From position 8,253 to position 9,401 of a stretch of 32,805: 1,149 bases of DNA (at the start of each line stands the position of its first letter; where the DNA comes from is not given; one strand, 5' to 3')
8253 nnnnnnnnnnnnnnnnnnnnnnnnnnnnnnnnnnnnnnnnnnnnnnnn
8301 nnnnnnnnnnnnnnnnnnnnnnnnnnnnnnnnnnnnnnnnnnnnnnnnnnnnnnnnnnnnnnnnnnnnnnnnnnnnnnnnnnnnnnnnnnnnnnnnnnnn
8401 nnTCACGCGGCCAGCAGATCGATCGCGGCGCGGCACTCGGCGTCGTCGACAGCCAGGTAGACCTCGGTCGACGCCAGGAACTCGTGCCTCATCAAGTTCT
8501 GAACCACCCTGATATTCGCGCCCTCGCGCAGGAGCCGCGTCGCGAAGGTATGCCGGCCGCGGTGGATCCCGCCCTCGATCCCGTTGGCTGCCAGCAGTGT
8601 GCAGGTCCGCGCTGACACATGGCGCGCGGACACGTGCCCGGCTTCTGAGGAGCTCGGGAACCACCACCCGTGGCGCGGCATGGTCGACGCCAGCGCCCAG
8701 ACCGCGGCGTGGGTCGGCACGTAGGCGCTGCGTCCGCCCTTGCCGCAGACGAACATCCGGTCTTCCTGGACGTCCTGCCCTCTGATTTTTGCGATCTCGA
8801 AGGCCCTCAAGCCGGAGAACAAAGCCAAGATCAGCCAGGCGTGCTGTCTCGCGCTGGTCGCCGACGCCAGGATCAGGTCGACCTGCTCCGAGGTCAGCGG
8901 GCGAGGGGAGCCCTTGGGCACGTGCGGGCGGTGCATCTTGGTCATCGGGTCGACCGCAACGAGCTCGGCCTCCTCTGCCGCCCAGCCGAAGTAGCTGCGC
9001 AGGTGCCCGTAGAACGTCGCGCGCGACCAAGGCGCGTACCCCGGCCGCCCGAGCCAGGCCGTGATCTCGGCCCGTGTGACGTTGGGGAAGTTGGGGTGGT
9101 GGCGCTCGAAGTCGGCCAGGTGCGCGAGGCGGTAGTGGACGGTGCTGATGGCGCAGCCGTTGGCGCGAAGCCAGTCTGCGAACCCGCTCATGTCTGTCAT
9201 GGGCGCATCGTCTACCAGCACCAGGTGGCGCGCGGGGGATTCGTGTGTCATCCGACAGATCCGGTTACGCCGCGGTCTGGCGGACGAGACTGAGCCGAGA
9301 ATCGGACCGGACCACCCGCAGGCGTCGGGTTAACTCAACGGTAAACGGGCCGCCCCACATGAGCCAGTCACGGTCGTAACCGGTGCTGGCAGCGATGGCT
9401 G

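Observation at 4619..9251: Three complete tyrosine recombinase genes in a 32.7-kb phage genome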

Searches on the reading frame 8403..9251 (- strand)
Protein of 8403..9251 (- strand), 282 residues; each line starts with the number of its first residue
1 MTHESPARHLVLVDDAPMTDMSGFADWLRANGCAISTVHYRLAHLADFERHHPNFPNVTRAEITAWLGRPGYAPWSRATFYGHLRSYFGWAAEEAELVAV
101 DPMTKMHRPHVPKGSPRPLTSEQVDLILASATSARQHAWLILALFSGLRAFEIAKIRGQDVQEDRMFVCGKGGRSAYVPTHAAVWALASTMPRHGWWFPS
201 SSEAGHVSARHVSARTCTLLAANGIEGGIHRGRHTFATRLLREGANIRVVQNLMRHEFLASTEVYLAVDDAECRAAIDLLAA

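Call 3: search_protein_families(library=pfam, proteins=[window:8403-9251:-], max_evalue=0.01)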
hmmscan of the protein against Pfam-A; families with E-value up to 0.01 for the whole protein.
window:8403-9251:- (282 aa): 1 family
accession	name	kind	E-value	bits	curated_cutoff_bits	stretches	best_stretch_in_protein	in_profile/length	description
PF00589.27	Phage_integrase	-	2.2e-20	73.6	27.1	1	119-271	3-171/172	Phage integrase family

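Call 4: search_protein_families(library=ncbifam, proteins=[window:8403-9251:-], max_evalue=0.01)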
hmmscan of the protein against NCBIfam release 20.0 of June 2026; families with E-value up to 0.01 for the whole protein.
window:8403-9251:- (282 aa): 10 families
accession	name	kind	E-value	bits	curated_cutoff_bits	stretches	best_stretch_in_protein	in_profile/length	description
TIGR02224.1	recomb_XerC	equivalog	1.7e-26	93.3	335.15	1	54-274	40-283/295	tyrosine recombinase XerC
NF040815.2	recomb_XerA_Arch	equivalog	5e-24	85.3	220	1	24-274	3-260/263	site-specific tyrosine recombinase/integron integrase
NF001399.0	PRK00283.1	subfamily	1.7e-23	83.3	279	1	51-272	44-287/300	tyrosine recombinase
TIGR02225.1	recomb_XerD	equivalog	9.1e-23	81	329.6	1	43-272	26-278/290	site-specific tyrosine recombinase XerD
NF002331.0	PRK01287.1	subfamily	6.2e-14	51.7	371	1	81-268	104-312/365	site-specific tyrosine recombinase XerC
TIGR02249.1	integrase_gron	subfamily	1.7e-12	47.3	265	1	229-270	261-302/315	integron integrase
NF003462.0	PRK05084.1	equivalog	3e-08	32.8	267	1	228-280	304-356/360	tyrosine recombinase XerS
NF040693.1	recomb_GmtY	equivalog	2.5e-06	27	340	1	230-276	394-440/441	gamma-mobile-trio recombinase GmtY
NF011946.0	PRK15417.1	equivalog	9.3e-06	25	435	1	230-278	277-328/337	integron integrase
NF041502.1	integrase_1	equivalog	0.00094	18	350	0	212-268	309-360/484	site-specific integrase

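Call 5: search_protein_families(library=phrogs, proteins=[window:8403-9251:-], max_evalue=0.001)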
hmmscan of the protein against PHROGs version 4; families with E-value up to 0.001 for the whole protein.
window:8403-9251:- (282 aa): 3 families
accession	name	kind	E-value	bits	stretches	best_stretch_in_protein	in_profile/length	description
phrog_1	-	integration and excision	5.4e-31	109.5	1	27-281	173-448/611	integrase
phrog_216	-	integration and excision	7.5e-27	95.2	1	83-280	21-236/301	integrase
phrog_7269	-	integration and excision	0.00038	21.3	1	224-277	25-78/89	integrase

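Call 14: search_dna_similar(query=window:8403-9251:-, collection=phages, mode=protein, max_rows=25)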
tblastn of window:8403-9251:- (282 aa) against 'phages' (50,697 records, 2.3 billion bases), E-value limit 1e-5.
Records with a match: 481; places in all: 481; records where one place covers at least 80% of the query: 388.
Best place of each record, by identity: <60% 481.
By first word of the organism name: Mycobacterium 296; Gordonia 125; Arthrobacter 14; Bacteriophage 12; Thermus 9; Rhodococcus 5; Salmonella 4; Microbacterium 3; Brevibacillus 3; Acinetobacter 2; and 7 more.
By host as written in the record: Mycobacterium smegmatis mc2 155 167; Gordonia terrae 3612 105; Mycobacterium smegmatis mc#155 39; - 19; Mycobacterium smegmatis mc2155 10; Mycobacterium tuberculosis; Mycobacterium smegmatis 9; Gordonia terrae CAG3 7; Arthrobacter globiformis B-2979 6; and 72 more.
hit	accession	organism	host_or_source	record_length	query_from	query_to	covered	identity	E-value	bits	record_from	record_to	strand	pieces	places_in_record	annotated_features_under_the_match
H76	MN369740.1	Gordonia phage Delian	Gordonia terrae 3612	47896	7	282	98%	35.6%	5e-33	133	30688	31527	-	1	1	43: tyrosine integrase | 42: hypothetical protein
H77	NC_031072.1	Gordonia phage CaptainKirk2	Gordonia terrae 3612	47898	7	282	98%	35.6%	5e-33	133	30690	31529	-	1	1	40: tyrosine-type recombinase/integrase | 39: hypothetical protein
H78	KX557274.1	Gordonia phage CaptainKirk2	Gordonia terrae 3612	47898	7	282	98%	35.6%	5e-33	133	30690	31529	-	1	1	40: tyrosine integrase | 39: hypothetical protein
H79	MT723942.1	Gordonia phage Archis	Gordonia terrae 3612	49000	7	282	98%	35.3%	1e-33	134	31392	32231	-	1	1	43: tyrosine integrase | 42: hypothetical protein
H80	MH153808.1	Gordonia phage Petra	Gordonia westfalica NRRL B-24152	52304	7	282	98%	35.0%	3e-33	134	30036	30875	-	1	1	37: tyrosine integrase | 36: hypothetical protein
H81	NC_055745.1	Gordonia phage Petra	Gordonia westfalica NRRL B-24152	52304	7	282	98%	35.0%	3e-33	134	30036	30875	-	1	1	37: tyrosine-type recombinase/integrase | 36: hypothetical protein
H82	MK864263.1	Gordonia phage Melba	Gordonia terrae 3612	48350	7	282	98%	35.0%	5e-33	133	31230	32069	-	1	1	39: tyrosine integrase | 38: hypothetical protein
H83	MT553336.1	Gordonia phage BlingBling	Gordonia terrae 3612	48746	7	282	98%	35.0%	5e-33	133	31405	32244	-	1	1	37: tyrosine integrase | 36: hypothetical protein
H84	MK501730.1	Gordonia phage Barco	Gordonia terrae 3612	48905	7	282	98%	35.0%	5e-33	133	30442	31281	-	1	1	38: tyrosine integrase | 37: hypothetical protein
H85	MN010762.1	Gordonia phage MintFen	Gordonia terrae CAG3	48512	7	282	98%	35.0%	5e-33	133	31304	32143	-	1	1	40: tyrosine integrase | 39: hypothetical protein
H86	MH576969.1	Gordonia phage Zarbodnamra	Gordonia terrae 3612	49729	7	282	98%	35.0%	5e-33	133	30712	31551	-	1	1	39: tyrosine integrase | 38: hypothetical protein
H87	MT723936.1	Gordonia phage Hitter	Gordonia terrae 3612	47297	7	282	98%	35.0%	1e-32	132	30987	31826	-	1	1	41: tyrosine integrase | 40: hypothetical protein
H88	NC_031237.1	Gordonia phage Obliviate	Gordonia terrae 3612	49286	7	282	98%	35.0%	1e-32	132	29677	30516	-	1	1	36: tyrosine-type recombinase/integrase | 35: hypothetical protein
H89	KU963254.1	Gordonia phage Obliviate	Gordonia terrae 3612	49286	7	282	98%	35.0%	1e-32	132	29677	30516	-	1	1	36: tyrosine integrase | 35: hypothetical protein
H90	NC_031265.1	Gordonia phage Guacamole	Gordonia terrae 3612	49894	7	282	98%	35.0%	1e-32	132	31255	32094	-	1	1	38: tyrosine-type recombinase/integrase | 37: hypothetical protein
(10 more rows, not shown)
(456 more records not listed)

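Call 18: find_encoding_contigs(protein=window:8403-9251:-, flank=10000, max_places=10)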
Protein window:8403-9251:- (282 aa): 1 contig read that carries it; 1 place shown.
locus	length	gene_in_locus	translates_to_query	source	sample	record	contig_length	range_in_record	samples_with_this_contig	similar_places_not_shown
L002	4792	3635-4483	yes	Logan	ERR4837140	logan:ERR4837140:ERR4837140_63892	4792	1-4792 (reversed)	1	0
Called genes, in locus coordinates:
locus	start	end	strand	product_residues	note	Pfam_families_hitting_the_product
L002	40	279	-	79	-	-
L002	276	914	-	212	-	-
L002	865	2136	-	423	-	-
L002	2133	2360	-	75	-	-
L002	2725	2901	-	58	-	-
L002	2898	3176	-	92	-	-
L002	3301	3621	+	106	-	-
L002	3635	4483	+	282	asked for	PF00589:Phage_integrase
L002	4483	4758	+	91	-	-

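Call 25: find_related_loci(query=window:8403-9251:-, collection=viral_contigs, flank=10000)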
Query window:8403-9251:- (282 aa) in viral_contigs; peptide patterns used: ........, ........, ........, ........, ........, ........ (x = any residue, [..] = any of these).
No stretch of DNA in the collection matches any of the patterns.

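Call 33: search_solved_structures(query=window:8403-9251:-, show_alignments=2, max_evalue=0.00001)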
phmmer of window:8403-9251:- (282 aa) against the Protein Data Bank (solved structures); distinct sequences matched with E-value up to 0.00001: 8.
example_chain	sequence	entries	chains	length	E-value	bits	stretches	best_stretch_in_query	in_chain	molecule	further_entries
5vfz_A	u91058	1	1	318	2.1e-38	135.1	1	24-274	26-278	Gp33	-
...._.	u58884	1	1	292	2.6e-19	72.5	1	22-277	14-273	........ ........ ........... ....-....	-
1a0p_A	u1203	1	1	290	1.1e-11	47.5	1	69-269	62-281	SITE-SPECIFIC RECOMBINASE XERD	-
5hxy_A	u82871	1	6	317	4.9e-10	42.1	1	108-274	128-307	Tyrosine recombinase XerA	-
5dcf_A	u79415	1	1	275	1.6e-07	33.8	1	133-269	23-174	Tyrosine recombinase XerD,DNA translocase FtsK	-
2a3v_A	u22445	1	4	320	1.2e-06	30.9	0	229-272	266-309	site-specific recombinase IntI4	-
5c6k_A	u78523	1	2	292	1.6e-06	30.6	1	102-267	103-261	Integrase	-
5dor_A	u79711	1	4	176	2.5e-06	29.9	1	119-267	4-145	Integrase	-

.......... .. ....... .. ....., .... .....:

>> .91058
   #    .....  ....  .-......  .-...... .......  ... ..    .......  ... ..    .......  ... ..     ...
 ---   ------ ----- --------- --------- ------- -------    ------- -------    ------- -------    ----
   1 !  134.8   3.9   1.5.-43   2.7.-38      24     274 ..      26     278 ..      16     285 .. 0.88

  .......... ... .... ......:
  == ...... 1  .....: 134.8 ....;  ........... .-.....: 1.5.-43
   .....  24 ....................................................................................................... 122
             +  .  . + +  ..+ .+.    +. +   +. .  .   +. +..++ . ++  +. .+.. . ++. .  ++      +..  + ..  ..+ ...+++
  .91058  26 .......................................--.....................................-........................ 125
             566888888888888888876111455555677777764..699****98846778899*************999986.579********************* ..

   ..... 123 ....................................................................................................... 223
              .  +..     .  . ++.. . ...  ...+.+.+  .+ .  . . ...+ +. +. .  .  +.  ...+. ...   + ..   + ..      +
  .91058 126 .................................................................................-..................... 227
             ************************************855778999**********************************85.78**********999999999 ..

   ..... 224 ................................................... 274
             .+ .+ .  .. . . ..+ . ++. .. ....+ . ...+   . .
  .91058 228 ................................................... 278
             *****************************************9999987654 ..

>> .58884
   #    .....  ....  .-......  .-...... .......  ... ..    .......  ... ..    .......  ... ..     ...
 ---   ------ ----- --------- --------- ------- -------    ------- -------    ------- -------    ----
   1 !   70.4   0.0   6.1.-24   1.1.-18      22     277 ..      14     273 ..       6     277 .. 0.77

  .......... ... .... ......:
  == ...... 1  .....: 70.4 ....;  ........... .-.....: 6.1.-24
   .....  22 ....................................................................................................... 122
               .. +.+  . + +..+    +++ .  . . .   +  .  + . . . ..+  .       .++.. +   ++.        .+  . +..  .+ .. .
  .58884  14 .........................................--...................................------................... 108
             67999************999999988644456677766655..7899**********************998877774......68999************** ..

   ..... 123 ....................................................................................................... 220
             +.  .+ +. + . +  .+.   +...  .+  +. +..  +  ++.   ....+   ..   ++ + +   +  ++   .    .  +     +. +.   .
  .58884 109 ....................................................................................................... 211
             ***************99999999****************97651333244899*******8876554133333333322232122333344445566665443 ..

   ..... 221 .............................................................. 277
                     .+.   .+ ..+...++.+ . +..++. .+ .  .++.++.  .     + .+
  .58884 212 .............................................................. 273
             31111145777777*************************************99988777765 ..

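Call 37: find_homologous_proteins(query=window:8403-9251:-, max_evalue=1e-20)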
Query window:8403-9251:- (282 aa): 136 proteins with E <= 1e-20 among 2514 candidates; the best 120 are listed.
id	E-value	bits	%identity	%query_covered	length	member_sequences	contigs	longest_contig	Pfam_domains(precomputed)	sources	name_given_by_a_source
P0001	6.0e-190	647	100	100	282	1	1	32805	PF00589.28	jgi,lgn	-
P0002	1.5e-154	531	84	100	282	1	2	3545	PF00589.28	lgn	-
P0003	1.3e-124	433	67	100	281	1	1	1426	PF00589.28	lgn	-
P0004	6.6e-115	401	69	92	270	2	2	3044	PF00589.28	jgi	-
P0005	1.2e-112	394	65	94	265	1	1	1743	PF00589.28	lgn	-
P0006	5.3e-112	391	63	100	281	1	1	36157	PF00589.28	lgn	-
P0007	6.1e-112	391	65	94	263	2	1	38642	PF00589.28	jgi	-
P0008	1.0e-103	364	59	98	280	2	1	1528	PF00589.28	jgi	jgi:site-specific recombinase XerD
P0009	1.4e-103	364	60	98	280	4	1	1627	PF00589.28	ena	-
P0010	1.5e-103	364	60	96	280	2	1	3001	PF00589.28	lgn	-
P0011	1.6e-103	364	60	94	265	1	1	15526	PF00589.28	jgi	jgi:integrase/recombinase XerD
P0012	2.6e-103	363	60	100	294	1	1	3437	PF00589.28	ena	-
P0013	4.5e-103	362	62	98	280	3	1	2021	PF00589.28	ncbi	-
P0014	1.1e-102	361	61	98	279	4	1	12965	PF00589.28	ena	-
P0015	3.6e-102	359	64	94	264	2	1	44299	PF00589.28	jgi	-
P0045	9.8e-95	335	57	96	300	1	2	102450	PF00589.28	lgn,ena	-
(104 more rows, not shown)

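Call 39: find_encoding_contigs(protein=P0045, flank=10000, max_places=3)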
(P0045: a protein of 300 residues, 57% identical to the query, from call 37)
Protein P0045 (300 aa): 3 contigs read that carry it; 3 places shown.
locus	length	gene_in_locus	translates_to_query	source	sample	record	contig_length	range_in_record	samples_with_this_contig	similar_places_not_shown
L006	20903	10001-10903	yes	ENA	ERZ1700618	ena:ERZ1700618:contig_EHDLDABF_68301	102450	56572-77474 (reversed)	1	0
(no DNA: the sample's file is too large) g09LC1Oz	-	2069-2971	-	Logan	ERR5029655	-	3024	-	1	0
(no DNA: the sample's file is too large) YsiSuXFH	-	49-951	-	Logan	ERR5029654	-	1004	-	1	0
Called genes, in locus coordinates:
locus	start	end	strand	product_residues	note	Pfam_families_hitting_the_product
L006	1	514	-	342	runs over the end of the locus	PF01068:DNA_ligase_A_M, PF04679:DNA_ligase_A_C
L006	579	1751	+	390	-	PF00561:Abhydrolase_1, PF12697:Abhydrolase_6, PF00326:Peptidase_S9 (weak), PF12146:Hydrolase_4 (faint)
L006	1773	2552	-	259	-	PF01872:RibD_C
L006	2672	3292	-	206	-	PF01609:DDE_Tnp_1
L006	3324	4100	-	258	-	-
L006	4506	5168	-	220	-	-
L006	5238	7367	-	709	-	PF02922:CBM_48, PF00128:Alpha-amylase, PF21331:Isoamylase_C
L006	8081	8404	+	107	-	-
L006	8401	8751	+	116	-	-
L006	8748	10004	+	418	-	PF00589:Phage_integrase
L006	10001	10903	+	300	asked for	PF00589:Phage_integrase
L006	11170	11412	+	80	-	-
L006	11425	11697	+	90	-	-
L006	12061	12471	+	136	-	PF12728:HTH_17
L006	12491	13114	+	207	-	-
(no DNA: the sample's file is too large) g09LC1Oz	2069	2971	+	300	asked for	PF00589:Phage_integrase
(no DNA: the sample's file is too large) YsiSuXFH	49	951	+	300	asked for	PF00589:Phage_integrase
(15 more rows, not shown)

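Call 40: find_encoding_contigs(protein=P0015, flank=10000, max_places=3)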
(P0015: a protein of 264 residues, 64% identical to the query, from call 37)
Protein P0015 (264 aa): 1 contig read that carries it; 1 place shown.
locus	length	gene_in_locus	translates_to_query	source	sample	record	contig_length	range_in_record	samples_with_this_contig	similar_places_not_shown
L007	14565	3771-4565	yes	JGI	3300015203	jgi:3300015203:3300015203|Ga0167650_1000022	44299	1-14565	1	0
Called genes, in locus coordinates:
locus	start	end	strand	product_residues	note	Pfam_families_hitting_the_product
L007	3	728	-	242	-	?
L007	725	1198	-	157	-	-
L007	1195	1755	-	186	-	PF13392:HNH_3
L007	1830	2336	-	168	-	-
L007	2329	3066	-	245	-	-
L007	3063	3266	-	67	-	-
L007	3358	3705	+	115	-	-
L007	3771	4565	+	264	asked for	PF00589:Phage_integrase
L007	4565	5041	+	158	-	-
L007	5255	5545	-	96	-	-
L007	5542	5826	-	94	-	-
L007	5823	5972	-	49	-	-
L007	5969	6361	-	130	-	PF00196:GerE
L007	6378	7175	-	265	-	PF01471:PG_binding_1 (faint)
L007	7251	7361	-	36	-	-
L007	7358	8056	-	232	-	-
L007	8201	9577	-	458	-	PF18454:Mtd_N, PF13472:Lipase_GDSL_2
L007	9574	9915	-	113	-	-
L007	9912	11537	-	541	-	PF02839:CBM_5_12 (weak)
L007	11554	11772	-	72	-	-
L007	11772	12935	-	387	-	-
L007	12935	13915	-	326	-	-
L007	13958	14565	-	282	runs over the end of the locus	PF22768:SPP1_Dit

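Call 41: find_encoding_contigs(protein=P0006, flank=10000, max_places=3)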
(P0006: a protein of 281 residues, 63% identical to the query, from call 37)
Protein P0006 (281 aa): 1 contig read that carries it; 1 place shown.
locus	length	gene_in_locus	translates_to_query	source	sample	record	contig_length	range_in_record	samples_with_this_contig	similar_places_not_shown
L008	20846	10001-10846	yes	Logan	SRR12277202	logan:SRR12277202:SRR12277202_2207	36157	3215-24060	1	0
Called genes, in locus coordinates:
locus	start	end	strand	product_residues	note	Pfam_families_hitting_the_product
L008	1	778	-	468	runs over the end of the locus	PF13481:AAA_25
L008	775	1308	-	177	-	-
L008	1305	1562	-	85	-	-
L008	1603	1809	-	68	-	-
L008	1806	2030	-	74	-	-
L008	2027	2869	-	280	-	PF10065:DUF2303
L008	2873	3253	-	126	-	PF27127:YfdP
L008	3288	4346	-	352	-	PF13560:HTH_31 (faint)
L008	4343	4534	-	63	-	-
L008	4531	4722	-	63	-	-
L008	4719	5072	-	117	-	-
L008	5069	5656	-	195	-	PF13392:HNH_3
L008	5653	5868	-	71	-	-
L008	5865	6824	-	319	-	-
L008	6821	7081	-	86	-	PF24043:DUF7352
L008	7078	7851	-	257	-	-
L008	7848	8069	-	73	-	-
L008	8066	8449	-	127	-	-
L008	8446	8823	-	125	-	-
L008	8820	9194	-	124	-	-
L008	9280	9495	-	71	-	-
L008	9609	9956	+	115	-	PF12844:HTH_19 (weak)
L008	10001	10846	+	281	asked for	PF00589:Phage_integrase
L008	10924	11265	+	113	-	-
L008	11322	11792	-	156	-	-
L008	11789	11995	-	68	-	PF16945:Phage_r1t_holin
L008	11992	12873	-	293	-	-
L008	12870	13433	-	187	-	PF13091:PLDc_2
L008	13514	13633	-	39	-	-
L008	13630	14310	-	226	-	-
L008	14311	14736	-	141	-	-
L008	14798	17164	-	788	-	PF02018:CBM_4_9, PF13385:Laminin_G_3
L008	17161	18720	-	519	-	PF10145:PhageMin_Tail (weak)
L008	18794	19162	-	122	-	-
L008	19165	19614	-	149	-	-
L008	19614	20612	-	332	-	PF18906:Phage_tube_2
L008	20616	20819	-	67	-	-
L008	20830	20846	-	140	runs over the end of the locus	PF13392:HNH_3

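Call 62: search_protein_families(library=padloc, proteins=[window:8403-9251:-], max_evalue=0.01)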
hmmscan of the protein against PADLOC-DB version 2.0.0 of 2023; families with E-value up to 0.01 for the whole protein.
window:8403-9251:- (282 aa): 0 families

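Call 64: find_related_loci(query=A1, collection=genome_contigs, flank=10000)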
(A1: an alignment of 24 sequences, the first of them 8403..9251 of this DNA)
Query A1 (282 aa) in genome_contigs; peptide patterns used: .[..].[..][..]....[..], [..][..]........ (x = any residue, [..] = any of these).
32 stretches matched a pattern; 6 encode a relative of the query (tblastn E <= 1e-3); 6 distinct loci.
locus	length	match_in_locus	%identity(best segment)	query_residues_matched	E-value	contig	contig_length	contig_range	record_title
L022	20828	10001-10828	45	8-282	8e-62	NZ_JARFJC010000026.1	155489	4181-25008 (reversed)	Luteipulveratus flavus strain YIM 133132 Scaffold26, whole genome shotgun sequence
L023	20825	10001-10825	40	2-280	9e-54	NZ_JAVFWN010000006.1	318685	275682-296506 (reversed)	Nocardioides sp. LHD-245 LHD.245_ctg06, whole genome shotgun sequence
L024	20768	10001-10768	34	21-280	6e-45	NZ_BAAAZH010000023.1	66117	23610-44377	Nocardioides fonticola strain JCM 16703 sequence23, whole genome shotgun sequence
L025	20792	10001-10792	38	21-280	3e-43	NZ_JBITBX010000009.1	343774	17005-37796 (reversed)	Actinoplanes sp. NPDC051859 NPDC051859_36_G7.ctg-0009, whole genome shotgun sequence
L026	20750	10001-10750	38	30-279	7e-43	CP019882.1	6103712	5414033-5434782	Mycolicibacterium litorale strain F4 chromosome, complete genome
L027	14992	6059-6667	30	84-280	5e-17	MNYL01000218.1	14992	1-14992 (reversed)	MAG: Fibrobacteres bacterium CG2_30_45_31 cg2_3.0_scaffold_3710_c, whole genome shotgun sequence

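Call 69: find_related_loci(query=A1, collection=metagenome_contigs, flank=10000)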
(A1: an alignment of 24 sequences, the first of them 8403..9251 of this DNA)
Query A1 (282 aa) in metagenome_contigs; peptide patterns used: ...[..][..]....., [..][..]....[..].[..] (x = any residue, [..] = any of these).
600 stretches matched a pattern (row limit reached: there are more); 455 encode a relative of the query (tblastn E <= 1e-3); the best 80 are kept; 80 distinct loci.
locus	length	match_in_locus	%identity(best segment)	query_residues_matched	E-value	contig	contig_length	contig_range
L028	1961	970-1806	58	5-282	6e-104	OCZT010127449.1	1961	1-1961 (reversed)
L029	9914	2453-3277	57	10-280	7e-98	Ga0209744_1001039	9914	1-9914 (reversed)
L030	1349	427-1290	42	2-282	1e-67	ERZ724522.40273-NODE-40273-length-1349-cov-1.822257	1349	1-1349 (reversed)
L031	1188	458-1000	54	14-197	3e-62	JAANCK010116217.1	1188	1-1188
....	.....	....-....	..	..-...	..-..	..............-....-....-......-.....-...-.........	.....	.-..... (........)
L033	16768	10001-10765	36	37-282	2e-43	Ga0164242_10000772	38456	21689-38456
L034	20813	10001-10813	34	14-280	1e-41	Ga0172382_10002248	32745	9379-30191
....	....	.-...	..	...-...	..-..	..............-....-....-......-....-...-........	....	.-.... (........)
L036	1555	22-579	40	101-282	2e-27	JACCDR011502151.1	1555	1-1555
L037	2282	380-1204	32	18-280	6e-25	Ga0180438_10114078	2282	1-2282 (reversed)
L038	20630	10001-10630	26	75-276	3e-21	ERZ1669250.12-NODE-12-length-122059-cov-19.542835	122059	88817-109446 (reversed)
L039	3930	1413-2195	31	26-277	3e-21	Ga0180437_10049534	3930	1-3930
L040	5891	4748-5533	24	16-270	1e-19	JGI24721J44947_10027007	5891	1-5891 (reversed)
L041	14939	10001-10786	24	16-270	6e-19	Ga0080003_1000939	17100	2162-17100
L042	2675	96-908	25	10-270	1e-18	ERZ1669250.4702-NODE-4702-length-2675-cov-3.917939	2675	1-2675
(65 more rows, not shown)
